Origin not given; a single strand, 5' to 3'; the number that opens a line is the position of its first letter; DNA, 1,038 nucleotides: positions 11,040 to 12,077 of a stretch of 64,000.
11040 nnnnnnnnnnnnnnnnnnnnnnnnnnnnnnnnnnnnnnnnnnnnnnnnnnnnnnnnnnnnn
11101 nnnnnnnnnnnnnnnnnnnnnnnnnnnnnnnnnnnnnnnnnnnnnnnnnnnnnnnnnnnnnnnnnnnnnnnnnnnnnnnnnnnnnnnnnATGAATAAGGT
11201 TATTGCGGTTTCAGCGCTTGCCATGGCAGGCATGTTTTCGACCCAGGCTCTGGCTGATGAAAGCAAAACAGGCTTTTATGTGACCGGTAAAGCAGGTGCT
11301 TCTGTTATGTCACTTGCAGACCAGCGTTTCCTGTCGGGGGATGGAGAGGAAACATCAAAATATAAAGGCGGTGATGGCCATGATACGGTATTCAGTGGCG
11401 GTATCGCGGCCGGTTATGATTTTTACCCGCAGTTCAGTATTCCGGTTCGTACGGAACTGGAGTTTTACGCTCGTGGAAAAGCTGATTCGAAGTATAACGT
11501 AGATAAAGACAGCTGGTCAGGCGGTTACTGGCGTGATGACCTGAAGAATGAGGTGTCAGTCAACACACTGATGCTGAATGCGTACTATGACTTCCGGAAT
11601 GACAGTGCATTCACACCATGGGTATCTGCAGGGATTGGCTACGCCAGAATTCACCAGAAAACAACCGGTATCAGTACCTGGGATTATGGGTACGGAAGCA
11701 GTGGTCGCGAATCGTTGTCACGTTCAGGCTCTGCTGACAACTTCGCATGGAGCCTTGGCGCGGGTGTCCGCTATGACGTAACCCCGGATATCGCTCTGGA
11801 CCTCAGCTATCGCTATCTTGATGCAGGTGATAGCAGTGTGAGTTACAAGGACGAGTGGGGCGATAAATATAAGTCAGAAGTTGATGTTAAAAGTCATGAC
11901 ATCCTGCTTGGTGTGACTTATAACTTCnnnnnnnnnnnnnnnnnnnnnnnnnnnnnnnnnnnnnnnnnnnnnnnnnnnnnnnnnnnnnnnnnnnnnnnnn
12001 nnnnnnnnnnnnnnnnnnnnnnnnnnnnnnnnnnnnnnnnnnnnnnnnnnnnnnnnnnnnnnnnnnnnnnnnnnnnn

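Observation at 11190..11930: Island-borne outer-membrane beta-barrel protein resembling Hek/Tia/Hra-type adhesin-invasins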

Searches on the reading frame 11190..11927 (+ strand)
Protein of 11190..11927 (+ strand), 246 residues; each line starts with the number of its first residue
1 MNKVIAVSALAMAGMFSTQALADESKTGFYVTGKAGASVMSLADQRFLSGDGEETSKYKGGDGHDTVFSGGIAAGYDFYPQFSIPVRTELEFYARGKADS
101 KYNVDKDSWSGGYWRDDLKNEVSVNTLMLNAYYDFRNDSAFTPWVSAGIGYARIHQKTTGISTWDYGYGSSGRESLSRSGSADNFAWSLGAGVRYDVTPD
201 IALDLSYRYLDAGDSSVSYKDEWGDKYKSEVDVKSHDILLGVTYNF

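Call 3: search_protein_families(library=pfam, proteins=[window:11190-11927:+], max_evalue=0.01)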
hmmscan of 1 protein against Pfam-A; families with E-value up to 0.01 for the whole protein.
window:11190-11927:+ (246 aa): 8 families
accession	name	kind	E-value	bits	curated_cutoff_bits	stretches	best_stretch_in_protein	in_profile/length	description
PF13505.12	OMP_b-brl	-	5e-24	85.8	28.7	1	9-246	2-175/175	Outer membrane protein beta-barrel domain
PF01389.23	OmpA_membrane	-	7.2e-07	29.6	21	1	28-245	5-175/180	OmpA-like transmembrane domain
PF02462.21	Opacity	-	5e-06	27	21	1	119-216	24-109/126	Opacity family porin protein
PF01617.23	Surface_Ag_2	-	1.1e-05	25.4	22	1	121-203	132-194/247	Surface antigen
PF03922.20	OmpW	-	0.00041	20.8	24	1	128-246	88-195/195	OmpW family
PF02530.20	Porin_2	-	0.0011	18.9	22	1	171-241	298-356/357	Porin subfamily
PF03349.22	Toluene_X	-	0.0023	16.9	29.7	1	189-246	361-421/421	Outer membrane protein transport protein (OMPP1/FadL/TodX)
PF13568.12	OMP_b-brl_2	-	0.0064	17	27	0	28-209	8-168/175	Outer membrane protein beta-barrel domain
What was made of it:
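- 11190..11930 (+): hra1 coding sequence (246 codons plus stop): heat-resistant agglutinin 1, an Hra/Hek/Tia-family outer-membrane beta-barrel adhesin. Pfam OMP_b-brl 5e-24 (call 3).
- On Pfam PF13505 OMP_b-brl: 85.8 bits against 28.7; residues 9-246 cover profile positions 2-175 of 175 (call 3).
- Checked: Pfam OMP_b-brl E=5e-24, 85.8 bits against a cut-off of 28.7 (call 3).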

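Call 4: search_protein_families(library=ncbifam, proteins=[window:11190-11927:+], max_evalue=0.01)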
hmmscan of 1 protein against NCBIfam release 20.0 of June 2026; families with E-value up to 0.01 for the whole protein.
window:11190-11927:+ (246 aa): 4 families
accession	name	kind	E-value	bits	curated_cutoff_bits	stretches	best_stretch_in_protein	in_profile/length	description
NF052636.1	Rick_Adr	subfamily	1.2e-27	97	210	1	1-244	1-222/224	adhesin Adr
NF008202.0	PRK10959.1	equivalog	0.001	18.4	287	1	126-246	103-212/212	outer membrane protein OmpW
NF052316.1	T9SS_PorG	equivalog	0.0017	18.1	130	1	135-208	95-159/209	type IX secretion system protein PorG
TIGR04565.1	OMP_myx_plus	subfamily_domain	0.0085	16.1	60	0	177-210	102-135/161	outer membrane beta-barrel domain-containing protein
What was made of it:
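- On OmpW family (as some database names suggest): 20.8 against 24 bits, and 18.4 against 287 bits (calls 3, 4).
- On Rickettsial Adr adhesins (NCBIfam NF052636): 97 bits against 210 (call 4).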

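Call 8: find_homologous_proteins(query=window:11190-11927:+, max_evalue=0.00001)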
Query window:11190-11927:+ (246 aa): 103 proteins with E <= 0.00001 among 795 candidates.
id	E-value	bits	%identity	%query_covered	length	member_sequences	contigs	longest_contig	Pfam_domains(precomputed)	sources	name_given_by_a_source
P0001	4.2e-158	542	99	100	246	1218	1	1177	PF01617.25,PF13505.13,PF01389.24,PF02462.21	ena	-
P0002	7.8e-146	502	96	91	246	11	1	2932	PF01617.25,PF13505.13,PF01389.24,PF02462.21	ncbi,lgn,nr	ncbi:TPA: porin family protein [Escherichia coli]|nr:porin family protein [Escherichia coli]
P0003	1.7e-145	501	91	100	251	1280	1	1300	PF01617.25,PF13505.13,PF01389.24,PF02462.21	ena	-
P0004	1.4e-143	495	89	100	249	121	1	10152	PF13505.13,PF01389.24,PF02462.21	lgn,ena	-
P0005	2.7e-143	494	90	100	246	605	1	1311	PF01617.25,PF13505.13,PF01389.24,PF02462.21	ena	-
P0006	1.7e-140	485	93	100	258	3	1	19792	PF01617.25,PF13505.13,PF01389.24,PF02462.21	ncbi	-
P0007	6.5e-137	473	87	100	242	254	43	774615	PF01617.25,PF13505.13,PF01389.24,PF02462.21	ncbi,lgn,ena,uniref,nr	ncbi:TPA: outer membrane beta-barrel protein [Escherichia coli]|uniref:outer membrane protein n=1 Ta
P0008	1.2e-135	469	85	100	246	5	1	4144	PF01617.25,PF13505.13,PF01389.24,PF02462.21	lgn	-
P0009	1.8e-133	462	86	100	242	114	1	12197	PF01617.25,PF13505.13,PF01389.24,PF02462.21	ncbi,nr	ncbi:porin family protein [Escherichia coli]|nr:porin family protein [Escherichia coli]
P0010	4.2e-132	457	83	100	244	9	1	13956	PF13505.13,PF01389.24,PF02462.21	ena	-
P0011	5.3e-132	457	86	100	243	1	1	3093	PF01617.25,PF13505.13,PF01389.24,PF02462.21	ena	-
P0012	1.1e-130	453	95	84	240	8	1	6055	PF01617.25,PF13505.13,PF01389.24,PF02462.21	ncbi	ncbi:TPA: outer membrane protein, partial [Escherichia coli]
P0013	2.8e-127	441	82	100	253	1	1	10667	PF01617.25,PF13505.13,PF01389.24,PF02462.21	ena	-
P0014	3.2e-125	435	85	91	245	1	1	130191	PF13505.13,PF01389.24,PF02462.21,PF03922.21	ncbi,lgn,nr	ncbi:TPA: porin family protein [Escherichia coli]|nr:porin family protein [Escherichia coli]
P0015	1.6e-120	419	83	91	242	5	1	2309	PF01617.25,PF13505.13,PF01389.24,PF02462.21,PF03922.21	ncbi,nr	ncbi:porin family protein [Escherichia coli]|nr:porin family protein [Escherichia coli]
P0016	3.5e-116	405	76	100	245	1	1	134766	PF01617.25,PF13505.13,PF01389.24,PF02462.21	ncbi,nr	ncbi:porin family protein [Escherichia coli]|nr:porin family protein [Escherichia coli]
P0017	1.5e-115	403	76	100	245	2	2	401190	PF01617.25,PF13505.13,PF01389.24,PF02462.21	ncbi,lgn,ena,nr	ncbi:porin family protein [Escherichia coli]|nr:porin family protein [Escherichia coli]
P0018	2.7e-115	402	76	100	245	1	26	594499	PF01617.25,PF13505.13,PF01389.24,PF02462.21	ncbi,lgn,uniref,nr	ncbi:outer membrane protein [Escherichia coli]|uniref:outer membrane protein n=3 Tax=Escherichia col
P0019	1.7e-114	399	75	100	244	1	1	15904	PF01617.25,PF13505.13,PF01389.24,PF02462.21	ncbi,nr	ncbi:TPA: porin family protein, partial [Escherichia coli]|nr:porin family protein [Escherichia coli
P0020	1.8e-113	396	75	100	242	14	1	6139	PF01617.25,PF13505.13,PF02462.21,PF03922.21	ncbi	ncbi:outer membrane protein [Escherichia coli]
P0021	2.3e-113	396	75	99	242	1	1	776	PF01617.25,PF13505.13,PF01389.24,PF02462.21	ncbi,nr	ncbi:TPA: porin family protein, partial [Escherichia coli]|nr:porin family protein [Escherichia coli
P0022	1.5e-112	393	76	98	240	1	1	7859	PF01617.25,PF13505.13,PF01389.24,PF02462.21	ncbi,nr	ncbi:TPA: porin family protein, partial [Escherichia coli]|nr:porin family protein [Escherichia coli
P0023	6.8e-111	388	72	100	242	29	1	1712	PF01617.25,PF13505.13,PF01389.24,PF02462.21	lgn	-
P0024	3.4e-108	379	72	100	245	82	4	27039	PF01617.25,PF13505.13,PF01389.24,PF02462.21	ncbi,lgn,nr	ncbi:porin family protein [Escherichia coli]|nr:porin family protein [Escherichia coli] EKQ5683046.1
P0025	2.0e-107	376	93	74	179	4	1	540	PF13505.13,PF02462.21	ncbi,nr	ncbi:porin family protein, partial [Escherichia coli]|nr:porin family protein [Escherichia coli]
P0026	2.5e-106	373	96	71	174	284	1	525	PF13505.13,PF02462.21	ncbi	ncbi:outer membrane protein, partial [Escherichia coli]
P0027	5.4e-105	368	74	94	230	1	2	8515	PF01617.25,PF13505.13,PF01389.24,PF02462.21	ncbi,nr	ncbi:porin family protein, partial [Escherichia coli]|nr:porin family protein [Escherichia coli] EEX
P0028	2.0e-103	363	89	76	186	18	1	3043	PF13505.13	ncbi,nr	ncbi:porin family protein, partial [Escherichia coli]|nr:porin family protein [Escherichia coli]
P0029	5.0e-102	359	69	100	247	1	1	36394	PF13505.13,PF01389.24,PF02462.21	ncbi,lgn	ncbi:outer membrane protein [Escherichia coli]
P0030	1.3e-99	351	67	100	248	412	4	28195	PF13505.13,PF01389.24,PF02462.21,PF03922.21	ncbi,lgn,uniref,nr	ncbi:invasion outer membrane protein Tia [Escherichia coli]|uniref:invasion outer membrane protein T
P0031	6.8e-99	348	68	100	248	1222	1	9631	PF13505.13,PF01389.24,PF02462.21,PF03922.21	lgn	-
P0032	1.1e-97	344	63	100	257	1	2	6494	PF02530.21,PF13505.13,PF02462.21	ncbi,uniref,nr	ncbi:outer membrane protein [Escherichia coli]|uniref:outer membrane protein n=1 Tax=Escherichia col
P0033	1.8e-95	337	66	100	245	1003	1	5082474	PF13505.13,PF02462.21,PF03922.21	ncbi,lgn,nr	ncbi:porin family protein [Escherichia coli]|nr:porin family protein [Escherichia coli]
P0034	1.9e-94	334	68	96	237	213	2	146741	PF13505.13,PF01389.24,PF02462.21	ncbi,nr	ncbi:porin family protein [Escherichia coli]|nr:porin family protein [Escherichia coli] HEJ0932191.1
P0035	6.0e-93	329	64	100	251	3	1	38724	PF13505.13,PF03922.21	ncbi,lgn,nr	ncbi:TPA: porin family protein [Escherichia coli]|nr:porin family protein [Escherichia coli]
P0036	1.9e-91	324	64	100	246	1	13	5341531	PF13505.13,PF01389.24,PF03922.21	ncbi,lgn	ncbi:TPA: outer membrane protein [Escherichia coli]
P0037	2.0e-91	324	64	100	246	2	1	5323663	PF13505.13,PF03922.21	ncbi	-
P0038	2.7e-91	324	64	100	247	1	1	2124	PF13505.13,PF02462.21,PF03922.21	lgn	-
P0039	3.3e-91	323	88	66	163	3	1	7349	PF13505.13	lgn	-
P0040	8.9e-91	322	63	100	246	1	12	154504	PF13505.13,PF03922.21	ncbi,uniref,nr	ncbi:TPA: outer membrane protein [Escherichia coli]|uniref:Porin family protein n=1 Tax=Escherichia 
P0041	2.2e-90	321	64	95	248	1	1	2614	PF13505.13,PF01389.24,PF02462.21,PF03922.21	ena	-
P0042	6.6e-89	316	61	100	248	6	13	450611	PF13505.13,PF03922.21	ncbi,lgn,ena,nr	ncbi:porin family protein [Escherichia coli]|nr:porin family protein [Escherichia coli] EFA4517939.1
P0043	2.9e-86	307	62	100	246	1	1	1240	PF13505.13,PF02462.21,PF03922.21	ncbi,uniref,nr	ncbi:outer membrane protein [Escherichia coli]|uniref:outer membrane protein n=1 Tax=Escherichia col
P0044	3.0e-85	304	62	95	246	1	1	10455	PF13505.13,PF01389.24,PF02462.21,PF03922.21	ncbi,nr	ncbi:outer membrane beta-barrel protein [Escherichia coli]|nr:outer membrane beta-barrel protein [Es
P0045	1.5e-84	301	59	95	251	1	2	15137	PF13505.13,PF02462.21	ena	-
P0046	1.9e-83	298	88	61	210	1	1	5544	PF13505.13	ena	-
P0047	2.6e-82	294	100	55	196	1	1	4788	PF13505.13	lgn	-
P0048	3.2e-82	294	59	95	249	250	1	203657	PF13505.13,PF03922.21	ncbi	ncbi:outer membrane protein [Escherichia coli]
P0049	6.9e-81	289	87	62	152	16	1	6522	PF13505.13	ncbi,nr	ncbi:TPA: outer membrane beta-barrel protein, partial [Escherichia coli]|nr:outer membrane beta-barr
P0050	3.9e-80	287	61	100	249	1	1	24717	PF13505.13,PF01389.24,PF02462.21,PF03922.21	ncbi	-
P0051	2.5e-78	281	53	100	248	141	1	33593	PF01617.25,PF13505.13,PF01389.24,PF02462.21,PF13568.13,PF03922.21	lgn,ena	-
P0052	2.5e-78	281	80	67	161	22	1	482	PF01617.25,PF13505.13,PF02462.21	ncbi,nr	ncbi:TPA: porin family protein, partial [Escherichia coli]|nr:porin family protein [Escherichia coli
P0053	2.7e-78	281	81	64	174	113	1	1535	PF13505.13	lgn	-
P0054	4.9e-78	280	82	66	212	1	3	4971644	PF13505.13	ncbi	-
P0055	6.3e-78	280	80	67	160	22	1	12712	PF13505.13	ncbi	ncbi:outer membrane protein, partial [Escherichia coli]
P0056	1.3e-77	279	80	64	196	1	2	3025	PF13505.13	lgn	-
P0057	5.3e-76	273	90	55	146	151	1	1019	PF13505.13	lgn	-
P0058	8.3e-76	273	59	96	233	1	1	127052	PF13505.13,PF03922.21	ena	-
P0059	4.4e-75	270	96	51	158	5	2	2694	PF13505.13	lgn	-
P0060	1.3e-73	266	100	49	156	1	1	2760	PF01617.25,PF13505.13,PF02462.21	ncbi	ncbi:outer membrane beta-barrel protein, partial [Escherichia coli]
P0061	5.4e-71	257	76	64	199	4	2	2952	PF13505.13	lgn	-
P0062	3.8e-69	251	53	100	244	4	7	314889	PF02530.21,PF13505.13,PF02462.21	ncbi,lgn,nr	ncbi:porin family protein [Salmonella enterica]|nr:porin family protein [Salmonella enterica] HCL164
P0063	6.7e-67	244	73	65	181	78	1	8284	PF01617.25,PF13505.13,PF02462.21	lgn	-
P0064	7.5e-67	243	66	73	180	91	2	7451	PF13505.13,PF01389.24,PF02462.21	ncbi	ncbi:TPA: outer membrane protein, partial [Escherichia coli]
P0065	1.0e-66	243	49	100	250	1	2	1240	PF13505.13,PF02462.21,PF13568.13,PF03922.21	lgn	-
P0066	9.6e-65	237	78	56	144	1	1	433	PF13505.13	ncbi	ncbi:outer membrane beta-barrel protein, partial [Escherichia coli]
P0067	2.4e-64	235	67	66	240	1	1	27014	PF13505.13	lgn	-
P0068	2.8e-62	228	90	50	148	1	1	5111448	PF01617.25,PF13505.13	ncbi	-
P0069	2.4e-60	222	65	64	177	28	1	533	PF13505.13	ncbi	ncbi:TPA: invasion outer membrane protein Tia, partial [Escherichia coli]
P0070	3.4e-60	222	64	65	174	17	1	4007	PF13505.13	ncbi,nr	ncbi:porin family protein, partial [Escherichia coli]|nr:porin family protein [Escherichia coli]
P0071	7.0e-60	221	64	65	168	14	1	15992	PF13505.13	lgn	-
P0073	4.1e-56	208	47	100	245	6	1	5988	PF13505.13,PF02462.21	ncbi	ncbi:porin family protein [Providencia rettgeri]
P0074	7.2e-55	204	46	99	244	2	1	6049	PF13505.13,PF02462.21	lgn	-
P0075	1.2e-53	200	64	63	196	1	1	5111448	PF13505.13,PF02462.21,PF03922.21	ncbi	-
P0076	1.6e-53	200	58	68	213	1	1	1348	PF13505.13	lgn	-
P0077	5.2e-53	198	65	62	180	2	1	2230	PF02530.21,PF13505.13,PF02462.21,PF03922.21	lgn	-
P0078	1.3e-52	197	47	93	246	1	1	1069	PF01617.25,PF13505.13,PF01389.24,PF02462.21,PF03922.21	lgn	-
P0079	2.9e-52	196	46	100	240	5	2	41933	PF01617.25,PF02530.21,PF13505.13,PF01389.24,PF02462.21,PF03922.21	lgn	-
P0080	6.1e-52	195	52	87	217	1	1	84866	PF13505.13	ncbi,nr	ncbi:outer membrane beta-barrel protein [Escherichia coli]|nr:outer membrane beta-barrel protein [Es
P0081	1.8e-51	193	46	100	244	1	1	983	PF13505.13,PF01389.24,PF02462.21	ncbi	ncbi:outer membrane protein [Providencia rettgeri]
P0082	3.1e-49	186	96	37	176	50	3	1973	PF13505.13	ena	-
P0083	2.1e-48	183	47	78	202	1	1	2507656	PF13505.13,PF02462.21,PF03922.21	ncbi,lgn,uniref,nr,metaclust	ncbi:outer membrane protein [Providencia burhodogranariea]|uniref:Surface protein n=1 Tax=Providenci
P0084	3.1e-46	176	65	55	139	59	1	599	PF13505.13,PF02462.21,PF03922.21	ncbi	ncbi:outer membrane protein, partial [Escherichia coli]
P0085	3.8e-42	163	61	52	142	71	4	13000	PF13505.13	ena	-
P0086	7.2e-38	149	38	96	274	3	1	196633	PF13505.13,PF02462.21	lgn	-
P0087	5.1e-37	146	59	48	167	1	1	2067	PF13505.13,PF02462.21,PF03922.21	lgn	-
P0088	1.2e-35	141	37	100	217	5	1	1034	PF01617.25,PF13505.13,PF01389.24,PF02462.21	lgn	-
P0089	2.7e-33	134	39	84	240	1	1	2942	PF13505.13,PF02462.21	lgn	-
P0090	3.5e-32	130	67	40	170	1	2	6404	PF13505.13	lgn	-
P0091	6.8e-32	129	60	44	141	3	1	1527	PF13505.13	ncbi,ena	-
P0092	5.0e-30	123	33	100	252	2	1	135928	PF01617.25,PF13505.13,PF01389.24,PF02462.21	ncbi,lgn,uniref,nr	ncbi:outer membrane protein [Escherichia coli]|uniref:outer membrane protein n=1 Tax=Escherichia col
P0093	4.7e-29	120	33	99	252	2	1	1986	PF13505.13,PF02462.21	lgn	-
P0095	2.5e-25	107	33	82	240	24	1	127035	PF01617.25,PF13505.13,PF03797.26,PF01389.24,PF02462.21,PF13568.13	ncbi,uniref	ncbi:outer membrane protein [Gilliamella sp. BG1]|uniref:outer membrane protein n=1 Tax=Gilliamella 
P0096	3.8e-23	100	35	100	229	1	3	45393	PF01617.25,PF13505.13,PF03797.26,PF01389.24,PF02462.21,PF13568.13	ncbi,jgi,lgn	jgi:opacity protein-like surface antigen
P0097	3.8e-22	97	38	79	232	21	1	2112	PF13505.13,PF02462.21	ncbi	-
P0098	9.2e-22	96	37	72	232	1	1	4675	PF13505.13,PF01389.24,PF02462.21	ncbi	ncbi:MAG: outer membrane beta-barrel protein [Desulfovibrio sp.]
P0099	9.8e-22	96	36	72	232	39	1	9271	PF13505.13,PF01389.24,PF02462.21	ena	-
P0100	7.3e-18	83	32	73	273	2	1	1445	PF01617.25,PF13505.13,PF02462.21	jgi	-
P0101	5.9e-17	80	35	74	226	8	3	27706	PF01617.25,PF13505.13,PF01389.24,PF02462.21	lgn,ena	-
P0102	1.2e-11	63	30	98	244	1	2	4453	PF13505.13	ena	-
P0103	1.1e-6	46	30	99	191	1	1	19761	PF01617.25,PF13505.13,PF10082.16,PF02462.21,PF03922.21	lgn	-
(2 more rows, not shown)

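Call 15: list_cluster_members(proteins=[window:11190-11927:+, P0003, P0007, P0018, P0030, P0031, P0033, P0036, P0042, P0048])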
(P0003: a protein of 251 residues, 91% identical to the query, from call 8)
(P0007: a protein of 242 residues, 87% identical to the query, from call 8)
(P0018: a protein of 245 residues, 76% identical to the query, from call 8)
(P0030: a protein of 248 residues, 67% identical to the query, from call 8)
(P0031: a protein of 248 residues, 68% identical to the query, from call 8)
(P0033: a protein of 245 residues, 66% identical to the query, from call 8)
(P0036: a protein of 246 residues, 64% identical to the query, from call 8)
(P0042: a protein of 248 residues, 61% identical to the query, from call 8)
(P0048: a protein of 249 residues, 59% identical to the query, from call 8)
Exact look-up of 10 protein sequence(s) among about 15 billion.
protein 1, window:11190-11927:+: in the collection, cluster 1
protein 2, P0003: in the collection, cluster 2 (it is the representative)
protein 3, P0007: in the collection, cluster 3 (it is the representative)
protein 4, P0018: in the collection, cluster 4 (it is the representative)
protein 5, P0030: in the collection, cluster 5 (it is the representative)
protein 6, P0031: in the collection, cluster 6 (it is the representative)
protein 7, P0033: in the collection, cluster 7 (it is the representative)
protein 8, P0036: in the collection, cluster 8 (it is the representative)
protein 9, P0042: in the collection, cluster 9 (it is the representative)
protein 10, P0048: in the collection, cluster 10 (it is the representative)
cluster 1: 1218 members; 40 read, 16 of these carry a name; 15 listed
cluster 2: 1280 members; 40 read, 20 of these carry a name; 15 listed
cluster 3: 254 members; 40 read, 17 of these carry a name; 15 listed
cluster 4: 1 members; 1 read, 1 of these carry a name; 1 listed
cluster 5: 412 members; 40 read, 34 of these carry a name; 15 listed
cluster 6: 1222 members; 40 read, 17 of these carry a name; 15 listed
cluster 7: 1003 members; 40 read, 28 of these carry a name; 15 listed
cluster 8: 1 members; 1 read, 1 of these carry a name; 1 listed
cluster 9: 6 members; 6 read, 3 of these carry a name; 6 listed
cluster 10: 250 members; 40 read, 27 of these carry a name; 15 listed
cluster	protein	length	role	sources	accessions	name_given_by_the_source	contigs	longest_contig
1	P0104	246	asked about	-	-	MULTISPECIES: outer membrane protein [Enterobacteriaceae] | FL=1 | Adhesin n=35 Tax=Enterobacteriaceae TaxID=543 RepID=A0A1J8NBG9_ECOLX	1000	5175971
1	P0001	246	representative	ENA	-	-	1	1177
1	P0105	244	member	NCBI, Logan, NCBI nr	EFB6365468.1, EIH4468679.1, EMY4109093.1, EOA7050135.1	outer membrane protein [Escherichia coli] | porin family protein [Escherichia coli]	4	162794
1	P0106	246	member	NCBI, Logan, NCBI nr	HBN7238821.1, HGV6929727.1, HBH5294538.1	TPA: outer membrane protein [Escherichia coli] | porin family protein [Escherichia coli]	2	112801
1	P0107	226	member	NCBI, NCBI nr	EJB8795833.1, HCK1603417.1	TPA: porin family protein, partial [Escherichia coli] | porin family protein [Escherichia coli]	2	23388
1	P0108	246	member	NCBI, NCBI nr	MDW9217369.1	outer membrane beta-barrel protein [Escherichia coli]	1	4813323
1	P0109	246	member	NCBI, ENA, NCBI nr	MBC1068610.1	porin family protein [Escherichia coli]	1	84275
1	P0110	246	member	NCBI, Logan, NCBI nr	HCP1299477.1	TPA: porin family protein [Escherichia coli] | porin family protein [Escherichia coli]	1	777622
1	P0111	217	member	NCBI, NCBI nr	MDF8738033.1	outer membrane beta-barrel protein, partial [Escherichia coli] | outer membrane beta-barrel protein [Escherichia coli]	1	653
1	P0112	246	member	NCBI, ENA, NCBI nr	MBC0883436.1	porin family protein [Escherichia coli]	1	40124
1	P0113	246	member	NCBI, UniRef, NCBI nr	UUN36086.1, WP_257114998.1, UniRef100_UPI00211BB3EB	outer membrane beta-barrel protein [Escherichia coli] | outer membrane protein n=1 Tax=Escherichia coli TaxID=562 RepID=UPI00211BB3EB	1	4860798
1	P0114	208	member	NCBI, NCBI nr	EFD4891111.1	porin family protein, partial [Escherichia coli] | porin family protein [Escherichia coli]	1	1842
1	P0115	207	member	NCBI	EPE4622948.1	outer membrane protein, partial [Escherichia coli]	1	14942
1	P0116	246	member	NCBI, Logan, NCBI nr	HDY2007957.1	TPA: porin family protein [Escherichia coli] | porin family protein [Escherichia coli]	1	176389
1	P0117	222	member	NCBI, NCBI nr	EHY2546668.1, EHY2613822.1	porin family protein, partial [Escherichia coli] | porin family protein [Escherichia coli]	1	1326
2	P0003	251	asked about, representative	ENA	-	-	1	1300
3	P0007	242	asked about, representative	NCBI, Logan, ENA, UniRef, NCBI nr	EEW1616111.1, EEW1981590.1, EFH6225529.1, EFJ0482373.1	TPA: outer membrane beta-barrel protein [Escherichia coli] | outer membrane protein n=1 Tax=Escherichia coli TaxID=562 RepID=UPI000BE481FA | outer membrane beta-barrel protein [Escherichia coli]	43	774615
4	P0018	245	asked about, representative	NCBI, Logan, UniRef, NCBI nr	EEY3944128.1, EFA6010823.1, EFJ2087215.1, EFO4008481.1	outer membrane protein [Escherichia coli] | outer membrane protein n=3 Tax=Escherichia coli TaxID=562 RepID=UPI000CF0FE51 | outer membrane beta-barrel protein [Escherichia coli]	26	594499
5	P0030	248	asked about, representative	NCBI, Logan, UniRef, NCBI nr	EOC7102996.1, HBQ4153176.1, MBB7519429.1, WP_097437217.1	invasion outer membrane protein Tia [Escherichia coli] | invasion outer membrane protein Tia n=1 Tax=Escherichia coli TaxID=562 RepID=UPI000BE58DEC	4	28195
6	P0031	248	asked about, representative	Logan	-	-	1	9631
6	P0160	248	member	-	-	TPA: invasion outer membrane protein Tia [Escherichia coli] | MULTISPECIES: invasion outer membrane protein Tia [Enterobacterales]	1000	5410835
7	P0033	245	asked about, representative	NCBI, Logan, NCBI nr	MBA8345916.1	porin family protein [Escherichia coli]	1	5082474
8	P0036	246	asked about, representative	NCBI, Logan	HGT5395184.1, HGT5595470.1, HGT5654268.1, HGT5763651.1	TPA: outer membrane protein [Escherichia coli]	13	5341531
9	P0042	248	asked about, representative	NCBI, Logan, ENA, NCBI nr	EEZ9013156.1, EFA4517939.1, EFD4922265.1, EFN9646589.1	porin family protein [Escherichia coli]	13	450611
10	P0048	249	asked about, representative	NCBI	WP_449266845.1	outer membrane protein [Escherichia coli]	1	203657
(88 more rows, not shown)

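Call 24: search_solved_structures(query=window:11190-11927:+, max_evalue=1)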
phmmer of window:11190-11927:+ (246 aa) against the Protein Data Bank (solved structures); distinct sequences matched with E-value up to 1: 4.
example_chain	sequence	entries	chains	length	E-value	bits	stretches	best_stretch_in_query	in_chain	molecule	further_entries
2maf_A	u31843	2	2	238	8.2e-05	25.5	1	123-213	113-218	Opacity protein opA60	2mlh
8qwq_A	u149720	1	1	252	9.1e-05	25.3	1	123-213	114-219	Opacity protein opA60 (Fragment)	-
9nh2_A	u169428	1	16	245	0.061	16.1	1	128-210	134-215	Outer membrane protein beta-barrel domain-containing protein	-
1p4t_A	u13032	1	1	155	0.095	15.4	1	173-213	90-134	outer membrane protein NspA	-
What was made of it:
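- Closest known: Solved 8-stranded barrels: NspA, Opa60, OmpA transmembrane domain, Ail, OmpX. Same: Opa60 is detectable by sequence, E=8e-5 (call 24).
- Closest known: Solved 8-stranded barrels: NspA, Opa60, OmpA transmembrane domain, Ail, OmpX. Different: No Hra-family structure is in the PDB copy searched (call 24).
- Sequence-level hit to Opa60 (call 24).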
